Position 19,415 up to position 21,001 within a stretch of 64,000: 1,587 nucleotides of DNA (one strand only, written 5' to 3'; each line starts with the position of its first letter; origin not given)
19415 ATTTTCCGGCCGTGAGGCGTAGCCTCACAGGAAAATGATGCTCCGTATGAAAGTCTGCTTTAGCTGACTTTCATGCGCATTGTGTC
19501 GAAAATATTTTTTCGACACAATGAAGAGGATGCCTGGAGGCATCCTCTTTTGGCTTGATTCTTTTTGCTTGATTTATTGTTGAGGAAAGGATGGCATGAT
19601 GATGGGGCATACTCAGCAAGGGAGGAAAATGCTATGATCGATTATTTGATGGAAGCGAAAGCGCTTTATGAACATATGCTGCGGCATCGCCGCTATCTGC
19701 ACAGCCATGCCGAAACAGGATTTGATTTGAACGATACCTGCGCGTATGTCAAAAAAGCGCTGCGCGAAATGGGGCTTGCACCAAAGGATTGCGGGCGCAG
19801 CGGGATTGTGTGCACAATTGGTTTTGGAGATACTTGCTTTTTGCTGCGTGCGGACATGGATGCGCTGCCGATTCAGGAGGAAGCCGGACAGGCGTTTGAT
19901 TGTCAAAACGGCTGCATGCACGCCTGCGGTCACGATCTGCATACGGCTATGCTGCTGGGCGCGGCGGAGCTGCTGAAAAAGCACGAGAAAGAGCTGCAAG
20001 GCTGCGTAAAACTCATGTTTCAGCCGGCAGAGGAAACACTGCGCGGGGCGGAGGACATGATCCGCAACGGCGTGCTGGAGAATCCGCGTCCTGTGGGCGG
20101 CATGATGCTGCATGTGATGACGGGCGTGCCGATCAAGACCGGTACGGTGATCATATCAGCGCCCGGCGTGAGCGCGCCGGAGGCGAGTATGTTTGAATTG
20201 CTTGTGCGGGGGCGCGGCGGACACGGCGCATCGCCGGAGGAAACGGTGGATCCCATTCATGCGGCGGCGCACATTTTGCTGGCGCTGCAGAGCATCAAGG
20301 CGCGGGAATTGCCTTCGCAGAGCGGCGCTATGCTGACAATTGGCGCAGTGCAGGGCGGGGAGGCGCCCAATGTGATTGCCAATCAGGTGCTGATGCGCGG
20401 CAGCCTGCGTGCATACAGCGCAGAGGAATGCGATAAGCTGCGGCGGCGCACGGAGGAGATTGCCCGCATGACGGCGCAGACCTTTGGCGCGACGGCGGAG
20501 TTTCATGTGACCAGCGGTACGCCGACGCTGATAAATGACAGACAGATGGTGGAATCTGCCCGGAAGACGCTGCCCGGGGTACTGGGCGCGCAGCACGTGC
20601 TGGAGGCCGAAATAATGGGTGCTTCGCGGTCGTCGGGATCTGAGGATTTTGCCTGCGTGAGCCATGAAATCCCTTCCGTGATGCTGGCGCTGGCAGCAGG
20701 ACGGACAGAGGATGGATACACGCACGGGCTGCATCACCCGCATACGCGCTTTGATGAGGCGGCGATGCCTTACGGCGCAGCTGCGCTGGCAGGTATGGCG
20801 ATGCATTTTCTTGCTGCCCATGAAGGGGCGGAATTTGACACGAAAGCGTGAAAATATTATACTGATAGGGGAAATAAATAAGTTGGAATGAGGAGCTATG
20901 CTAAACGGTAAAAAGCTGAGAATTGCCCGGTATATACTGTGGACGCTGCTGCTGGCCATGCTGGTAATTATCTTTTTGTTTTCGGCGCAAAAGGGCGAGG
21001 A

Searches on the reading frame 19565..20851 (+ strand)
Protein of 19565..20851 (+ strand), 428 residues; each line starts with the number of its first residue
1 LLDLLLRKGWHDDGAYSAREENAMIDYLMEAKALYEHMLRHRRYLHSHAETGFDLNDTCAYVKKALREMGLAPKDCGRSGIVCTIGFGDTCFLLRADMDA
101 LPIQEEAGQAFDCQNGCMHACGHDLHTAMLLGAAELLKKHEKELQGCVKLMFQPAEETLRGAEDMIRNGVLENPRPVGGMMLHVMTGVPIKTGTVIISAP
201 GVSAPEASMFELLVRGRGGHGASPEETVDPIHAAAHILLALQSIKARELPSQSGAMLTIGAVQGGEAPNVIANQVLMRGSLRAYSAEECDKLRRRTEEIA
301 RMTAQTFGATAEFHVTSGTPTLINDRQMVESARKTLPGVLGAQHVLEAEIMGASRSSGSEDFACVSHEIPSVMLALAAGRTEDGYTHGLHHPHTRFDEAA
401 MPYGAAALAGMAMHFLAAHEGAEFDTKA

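Call 72: search_protein_families(library=pfam, proteins=[window:19565-20851:+], max_evalue=0.00001)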
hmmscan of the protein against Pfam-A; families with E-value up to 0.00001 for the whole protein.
window:19565-20851:+ (428 aa): 2 families
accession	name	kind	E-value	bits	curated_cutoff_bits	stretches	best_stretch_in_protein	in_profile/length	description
PF01546.33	Peptidase_M20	-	1.2e-34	120.4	24.6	1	93-413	1-205/206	Peptidase family M20/M25/M40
PF07687.19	M20_dimer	-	2.8e-10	40.6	21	1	210-301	9-100/107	Peptidase dimerisation domain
